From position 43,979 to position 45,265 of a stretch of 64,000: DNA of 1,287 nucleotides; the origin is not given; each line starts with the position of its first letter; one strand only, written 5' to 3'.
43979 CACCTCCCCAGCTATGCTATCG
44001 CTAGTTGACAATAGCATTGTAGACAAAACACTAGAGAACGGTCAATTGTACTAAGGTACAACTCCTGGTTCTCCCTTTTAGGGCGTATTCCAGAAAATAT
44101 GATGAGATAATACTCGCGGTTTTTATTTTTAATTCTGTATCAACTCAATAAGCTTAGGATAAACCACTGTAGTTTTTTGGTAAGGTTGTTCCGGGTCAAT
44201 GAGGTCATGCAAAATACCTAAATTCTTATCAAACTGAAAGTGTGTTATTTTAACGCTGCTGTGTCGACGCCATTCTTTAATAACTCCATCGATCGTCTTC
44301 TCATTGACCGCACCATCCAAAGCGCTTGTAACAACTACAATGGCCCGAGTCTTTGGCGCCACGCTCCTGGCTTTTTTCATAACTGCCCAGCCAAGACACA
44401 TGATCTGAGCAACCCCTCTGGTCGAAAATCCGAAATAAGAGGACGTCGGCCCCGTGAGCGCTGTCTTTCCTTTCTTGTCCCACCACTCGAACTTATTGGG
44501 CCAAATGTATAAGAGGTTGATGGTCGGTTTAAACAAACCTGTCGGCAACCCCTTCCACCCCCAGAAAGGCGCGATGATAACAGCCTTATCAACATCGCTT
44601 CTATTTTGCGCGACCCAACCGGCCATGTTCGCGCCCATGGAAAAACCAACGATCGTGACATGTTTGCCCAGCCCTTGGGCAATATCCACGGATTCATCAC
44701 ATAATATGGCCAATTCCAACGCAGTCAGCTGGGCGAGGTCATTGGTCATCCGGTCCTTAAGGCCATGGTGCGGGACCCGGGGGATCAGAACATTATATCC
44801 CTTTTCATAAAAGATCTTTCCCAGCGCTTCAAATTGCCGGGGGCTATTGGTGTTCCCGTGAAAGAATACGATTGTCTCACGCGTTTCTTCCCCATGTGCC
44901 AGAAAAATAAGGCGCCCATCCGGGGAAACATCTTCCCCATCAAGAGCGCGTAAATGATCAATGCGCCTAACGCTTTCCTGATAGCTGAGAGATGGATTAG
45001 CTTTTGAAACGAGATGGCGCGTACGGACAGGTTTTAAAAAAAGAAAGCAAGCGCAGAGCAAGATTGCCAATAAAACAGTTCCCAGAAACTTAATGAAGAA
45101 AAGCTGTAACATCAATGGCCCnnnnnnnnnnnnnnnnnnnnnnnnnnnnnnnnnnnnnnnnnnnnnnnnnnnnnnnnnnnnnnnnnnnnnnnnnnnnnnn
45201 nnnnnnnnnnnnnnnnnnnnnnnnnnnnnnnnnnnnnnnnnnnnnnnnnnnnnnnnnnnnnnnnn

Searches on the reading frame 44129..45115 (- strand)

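Call 11: search_protein_families(library=pfam, proteins=[window:44129-45115:-])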
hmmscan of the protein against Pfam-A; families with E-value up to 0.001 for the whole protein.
window:44129-45115:- (328 aa): 3 families
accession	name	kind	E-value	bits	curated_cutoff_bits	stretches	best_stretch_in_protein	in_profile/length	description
PF12697.13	Abhydrolase_6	-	3.1e-09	38.2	26.3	1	82-212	1-121/217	Alpha/beta hydrolase family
PF00561.26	Abhydrolase_1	-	3.5e-07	30.6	25.8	1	81-212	2-123/245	alpha/beta hydrolase fold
PF12146.15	Hydrolase_4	-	1.2e-06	28.4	27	1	77-188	2-114/239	Serine aminopeptidase, S33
